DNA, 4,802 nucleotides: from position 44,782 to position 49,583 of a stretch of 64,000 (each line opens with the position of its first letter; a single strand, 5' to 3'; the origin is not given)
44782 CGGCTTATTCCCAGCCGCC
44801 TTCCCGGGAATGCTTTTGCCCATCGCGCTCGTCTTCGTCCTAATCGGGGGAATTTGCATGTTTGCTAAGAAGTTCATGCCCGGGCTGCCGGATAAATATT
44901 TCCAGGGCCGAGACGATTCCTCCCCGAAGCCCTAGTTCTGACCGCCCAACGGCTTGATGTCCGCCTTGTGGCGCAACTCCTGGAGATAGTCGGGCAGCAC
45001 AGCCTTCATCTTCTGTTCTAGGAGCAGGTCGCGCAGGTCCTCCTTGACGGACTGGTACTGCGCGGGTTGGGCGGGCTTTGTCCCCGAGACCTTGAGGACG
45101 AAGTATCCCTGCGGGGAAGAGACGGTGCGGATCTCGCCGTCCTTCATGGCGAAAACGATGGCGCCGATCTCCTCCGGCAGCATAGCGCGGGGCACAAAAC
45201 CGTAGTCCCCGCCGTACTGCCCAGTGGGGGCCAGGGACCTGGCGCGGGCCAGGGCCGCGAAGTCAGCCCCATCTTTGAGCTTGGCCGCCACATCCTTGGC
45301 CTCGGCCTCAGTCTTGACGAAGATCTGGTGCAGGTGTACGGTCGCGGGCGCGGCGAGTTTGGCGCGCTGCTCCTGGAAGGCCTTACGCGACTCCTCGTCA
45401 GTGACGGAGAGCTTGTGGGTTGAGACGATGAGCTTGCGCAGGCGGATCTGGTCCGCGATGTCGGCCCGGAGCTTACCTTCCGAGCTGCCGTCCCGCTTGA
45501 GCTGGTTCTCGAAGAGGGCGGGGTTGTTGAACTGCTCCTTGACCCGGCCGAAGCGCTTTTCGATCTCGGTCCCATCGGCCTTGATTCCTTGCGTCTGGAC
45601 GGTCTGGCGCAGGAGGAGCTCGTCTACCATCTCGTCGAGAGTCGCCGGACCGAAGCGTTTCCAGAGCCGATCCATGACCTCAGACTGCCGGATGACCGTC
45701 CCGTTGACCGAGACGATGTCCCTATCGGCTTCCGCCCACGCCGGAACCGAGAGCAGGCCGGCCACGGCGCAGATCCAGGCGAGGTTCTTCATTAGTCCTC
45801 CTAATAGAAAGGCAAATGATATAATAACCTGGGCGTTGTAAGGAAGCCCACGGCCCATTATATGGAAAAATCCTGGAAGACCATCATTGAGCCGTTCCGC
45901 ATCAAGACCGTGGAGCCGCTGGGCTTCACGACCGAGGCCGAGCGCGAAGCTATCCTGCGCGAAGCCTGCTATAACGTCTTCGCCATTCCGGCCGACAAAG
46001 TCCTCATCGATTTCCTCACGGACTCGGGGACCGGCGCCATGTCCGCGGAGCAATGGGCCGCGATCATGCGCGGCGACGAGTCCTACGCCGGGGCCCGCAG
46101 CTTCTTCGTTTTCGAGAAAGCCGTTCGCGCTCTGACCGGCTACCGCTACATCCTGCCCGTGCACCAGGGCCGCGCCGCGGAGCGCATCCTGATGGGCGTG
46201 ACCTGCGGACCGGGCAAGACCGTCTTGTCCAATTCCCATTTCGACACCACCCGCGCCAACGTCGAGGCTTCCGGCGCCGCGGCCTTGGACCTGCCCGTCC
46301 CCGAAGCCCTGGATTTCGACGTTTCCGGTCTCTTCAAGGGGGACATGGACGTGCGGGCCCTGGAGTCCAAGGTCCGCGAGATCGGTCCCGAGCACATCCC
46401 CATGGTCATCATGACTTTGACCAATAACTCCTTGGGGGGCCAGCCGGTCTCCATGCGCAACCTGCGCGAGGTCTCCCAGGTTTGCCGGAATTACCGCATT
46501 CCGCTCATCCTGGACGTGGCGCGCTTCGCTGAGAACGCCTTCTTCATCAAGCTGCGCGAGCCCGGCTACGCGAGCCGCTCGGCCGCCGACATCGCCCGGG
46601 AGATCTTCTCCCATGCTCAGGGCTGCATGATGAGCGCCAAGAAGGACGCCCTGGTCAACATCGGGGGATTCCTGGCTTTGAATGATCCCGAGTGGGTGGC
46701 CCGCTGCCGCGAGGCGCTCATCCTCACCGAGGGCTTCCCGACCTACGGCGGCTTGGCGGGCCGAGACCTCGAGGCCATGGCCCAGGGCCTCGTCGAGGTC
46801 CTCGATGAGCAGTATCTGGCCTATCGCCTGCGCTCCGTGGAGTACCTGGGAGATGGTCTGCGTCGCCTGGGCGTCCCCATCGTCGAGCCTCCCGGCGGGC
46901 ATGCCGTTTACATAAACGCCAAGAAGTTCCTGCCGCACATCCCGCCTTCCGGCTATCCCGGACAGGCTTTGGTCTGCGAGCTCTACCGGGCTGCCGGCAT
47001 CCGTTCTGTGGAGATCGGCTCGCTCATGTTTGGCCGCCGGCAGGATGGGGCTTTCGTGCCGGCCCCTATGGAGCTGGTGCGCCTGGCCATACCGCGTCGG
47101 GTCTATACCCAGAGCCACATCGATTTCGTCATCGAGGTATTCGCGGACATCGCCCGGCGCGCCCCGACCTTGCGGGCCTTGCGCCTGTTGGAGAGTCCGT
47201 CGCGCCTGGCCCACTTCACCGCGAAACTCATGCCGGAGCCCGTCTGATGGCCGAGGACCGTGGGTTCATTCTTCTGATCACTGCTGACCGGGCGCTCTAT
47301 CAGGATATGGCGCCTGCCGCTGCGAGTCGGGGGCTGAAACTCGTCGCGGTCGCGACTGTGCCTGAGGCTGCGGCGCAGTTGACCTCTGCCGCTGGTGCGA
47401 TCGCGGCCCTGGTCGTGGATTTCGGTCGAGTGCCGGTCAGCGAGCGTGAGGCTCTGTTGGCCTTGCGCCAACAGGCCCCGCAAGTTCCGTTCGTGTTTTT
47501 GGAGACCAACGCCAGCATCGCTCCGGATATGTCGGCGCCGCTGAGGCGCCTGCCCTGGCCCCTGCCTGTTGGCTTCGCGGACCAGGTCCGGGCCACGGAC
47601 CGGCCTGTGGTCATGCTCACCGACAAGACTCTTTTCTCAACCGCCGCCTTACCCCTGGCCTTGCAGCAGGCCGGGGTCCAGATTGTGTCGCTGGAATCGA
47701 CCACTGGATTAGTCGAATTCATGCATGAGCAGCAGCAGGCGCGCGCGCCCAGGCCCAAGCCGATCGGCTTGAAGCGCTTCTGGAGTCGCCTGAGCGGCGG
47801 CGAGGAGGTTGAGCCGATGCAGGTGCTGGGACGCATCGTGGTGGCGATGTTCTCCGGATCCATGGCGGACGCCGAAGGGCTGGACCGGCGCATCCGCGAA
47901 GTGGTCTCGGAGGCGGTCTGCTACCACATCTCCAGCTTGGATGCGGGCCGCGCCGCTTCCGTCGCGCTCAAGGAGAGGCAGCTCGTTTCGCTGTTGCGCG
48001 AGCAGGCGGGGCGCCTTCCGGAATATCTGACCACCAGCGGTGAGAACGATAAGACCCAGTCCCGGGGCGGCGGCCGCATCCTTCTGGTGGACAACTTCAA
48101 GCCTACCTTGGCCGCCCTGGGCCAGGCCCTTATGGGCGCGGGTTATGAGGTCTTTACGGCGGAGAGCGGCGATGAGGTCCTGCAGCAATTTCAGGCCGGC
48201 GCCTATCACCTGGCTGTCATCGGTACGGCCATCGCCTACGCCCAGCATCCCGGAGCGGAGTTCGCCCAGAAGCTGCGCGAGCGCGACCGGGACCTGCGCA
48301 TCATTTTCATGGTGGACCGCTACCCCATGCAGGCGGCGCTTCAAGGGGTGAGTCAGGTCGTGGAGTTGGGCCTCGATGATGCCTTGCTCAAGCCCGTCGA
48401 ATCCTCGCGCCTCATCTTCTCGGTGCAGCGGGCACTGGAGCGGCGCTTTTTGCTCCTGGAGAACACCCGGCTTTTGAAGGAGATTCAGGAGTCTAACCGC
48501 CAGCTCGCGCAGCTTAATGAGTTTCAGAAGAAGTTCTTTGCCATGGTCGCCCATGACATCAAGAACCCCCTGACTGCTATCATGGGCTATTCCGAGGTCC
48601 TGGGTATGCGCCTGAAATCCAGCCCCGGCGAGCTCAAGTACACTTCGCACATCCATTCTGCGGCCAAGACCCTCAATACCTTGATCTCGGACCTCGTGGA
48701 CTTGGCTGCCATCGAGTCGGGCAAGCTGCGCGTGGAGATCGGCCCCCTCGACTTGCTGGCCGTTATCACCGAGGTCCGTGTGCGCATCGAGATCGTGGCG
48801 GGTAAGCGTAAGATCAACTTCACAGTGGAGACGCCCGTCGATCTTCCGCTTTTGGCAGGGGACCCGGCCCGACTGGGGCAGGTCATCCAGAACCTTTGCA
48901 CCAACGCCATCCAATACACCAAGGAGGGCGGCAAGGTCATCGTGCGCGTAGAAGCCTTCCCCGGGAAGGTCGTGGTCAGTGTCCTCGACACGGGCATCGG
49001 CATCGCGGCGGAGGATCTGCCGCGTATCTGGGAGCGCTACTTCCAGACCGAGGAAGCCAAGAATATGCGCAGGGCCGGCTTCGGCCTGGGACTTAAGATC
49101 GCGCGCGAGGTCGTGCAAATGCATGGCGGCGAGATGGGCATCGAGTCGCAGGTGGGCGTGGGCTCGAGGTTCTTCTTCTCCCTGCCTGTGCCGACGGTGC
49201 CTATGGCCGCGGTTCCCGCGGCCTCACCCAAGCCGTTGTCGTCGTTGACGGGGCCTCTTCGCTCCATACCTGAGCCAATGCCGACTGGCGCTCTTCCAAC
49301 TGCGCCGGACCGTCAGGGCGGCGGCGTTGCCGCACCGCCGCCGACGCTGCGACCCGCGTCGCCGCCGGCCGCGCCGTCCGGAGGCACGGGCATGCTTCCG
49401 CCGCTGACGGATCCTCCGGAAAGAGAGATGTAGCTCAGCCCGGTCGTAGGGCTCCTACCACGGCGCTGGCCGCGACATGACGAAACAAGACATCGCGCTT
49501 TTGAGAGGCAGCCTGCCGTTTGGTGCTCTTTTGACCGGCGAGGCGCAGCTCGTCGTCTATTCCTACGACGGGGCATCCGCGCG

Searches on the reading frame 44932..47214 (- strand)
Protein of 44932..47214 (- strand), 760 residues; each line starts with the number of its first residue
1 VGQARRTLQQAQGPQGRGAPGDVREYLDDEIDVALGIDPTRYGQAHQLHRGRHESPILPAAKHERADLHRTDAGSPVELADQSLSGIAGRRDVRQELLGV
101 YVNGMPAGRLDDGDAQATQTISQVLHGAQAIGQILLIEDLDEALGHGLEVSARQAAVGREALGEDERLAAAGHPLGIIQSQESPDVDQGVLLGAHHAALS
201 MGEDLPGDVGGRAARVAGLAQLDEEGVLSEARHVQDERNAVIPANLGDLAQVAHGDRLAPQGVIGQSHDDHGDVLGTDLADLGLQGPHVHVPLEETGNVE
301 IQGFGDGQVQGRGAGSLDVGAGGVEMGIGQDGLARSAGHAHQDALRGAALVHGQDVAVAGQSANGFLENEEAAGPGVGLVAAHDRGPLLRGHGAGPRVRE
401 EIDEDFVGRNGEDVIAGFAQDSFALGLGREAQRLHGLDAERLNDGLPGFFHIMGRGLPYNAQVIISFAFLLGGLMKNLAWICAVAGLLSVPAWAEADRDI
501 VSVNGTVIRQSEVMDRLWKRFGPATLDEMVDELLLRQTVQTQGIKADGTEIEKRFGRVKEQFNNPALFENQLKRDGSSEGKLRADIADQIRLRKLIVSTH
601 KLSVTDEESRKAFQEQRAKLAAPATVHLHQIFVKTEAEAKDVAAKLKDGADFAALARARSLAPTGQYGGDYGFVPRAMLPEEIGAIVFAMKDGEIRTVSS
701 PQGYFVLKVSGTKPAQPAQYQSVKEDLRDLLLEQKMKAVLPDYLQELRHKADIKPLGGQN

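Call 24: search_protein_families(library=pfam, proteins=[window:44932-47214:-], max_evalue=0.0001)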
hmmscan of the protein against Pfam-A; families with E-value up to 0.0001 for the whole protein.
window:44932-47214:- (760 aa): 4 families
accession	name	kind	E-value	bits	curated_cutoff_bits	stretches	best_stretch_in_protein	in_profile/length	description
PF13145.12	Rotamase_2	-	6.7e-19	69.3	27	1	604-725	1-121/121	PPIC-type PPIASE domain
PF13616.12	Rotamase_3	-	2e-11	44.9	22.5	1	635-710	36-113/116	PPIC-type PPIASE domain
PF00639.27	Rotamase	-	1.6e-10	42.3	21.7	1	634-709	17-95/97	PPIC-type PPIASE domain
PF13624.11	SurA_N_3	-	1.5e-05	25.4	27.2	1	523-595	85-161/162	SurA-like N-terminal domain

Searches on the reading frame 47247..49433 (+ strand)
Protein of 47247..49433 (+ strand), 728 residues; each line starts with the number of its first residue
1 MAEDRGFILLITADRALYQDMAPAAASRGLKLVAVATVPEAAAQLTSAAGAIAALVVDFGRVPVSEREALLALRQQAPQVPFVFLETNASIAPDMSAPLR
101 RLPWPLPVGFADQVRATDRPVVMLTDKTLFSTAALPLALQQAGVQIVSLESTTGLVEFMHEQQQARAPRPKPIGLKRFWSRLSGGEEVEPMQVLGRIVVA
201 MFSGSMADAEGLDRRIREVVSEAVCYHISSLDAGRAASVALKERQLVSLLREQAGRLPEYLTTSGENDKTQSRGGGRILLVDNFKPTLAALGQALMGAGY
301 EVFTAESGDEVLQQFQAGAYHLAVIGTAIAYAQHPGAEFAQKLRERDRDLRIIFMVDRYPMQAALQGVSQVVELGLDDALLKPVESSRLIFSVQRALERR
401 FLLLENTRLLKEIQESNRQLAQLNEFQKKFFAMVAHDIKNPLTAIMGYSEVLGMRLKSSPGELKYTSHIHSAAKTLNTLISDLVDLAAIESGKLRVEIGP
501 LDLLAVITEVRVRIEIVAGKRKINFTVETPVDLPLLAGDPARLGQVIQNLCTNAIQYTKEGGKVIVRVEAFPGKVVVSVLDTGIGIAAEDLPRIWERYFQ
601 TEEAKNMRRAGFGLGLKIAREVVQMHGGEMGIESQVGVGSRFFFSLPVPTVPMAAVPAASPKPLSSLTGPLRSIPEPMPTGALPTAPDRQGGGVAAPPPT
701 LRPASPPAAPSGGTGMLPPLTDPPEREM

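Call 24: search_protein_families(library=pfam, proteins=[window:47247-49433:+], max_evalue=0.0001)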
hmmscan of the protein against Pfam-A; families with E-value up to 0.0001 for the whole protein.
window:47247-49433:+ (728 aa): 3 families
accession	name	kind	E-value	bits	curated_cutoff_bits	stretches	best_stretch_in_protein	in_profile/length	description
PF02518.31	HATPase_c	-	5.8e-28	98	26.4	1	538-649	1-110/111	Histidine kinase-, DNA gyrase B-, and HSP90-like ATPase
PF00512.31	HisKA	-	4.2e-17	62.4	26.9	1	427-492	2-66/66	His Kinase A (phospho-acceptor) domain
PF00072.30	Response_reg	-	3.1e-11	43.9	30.2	1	278-391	1-108/111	Response regulator receiver domain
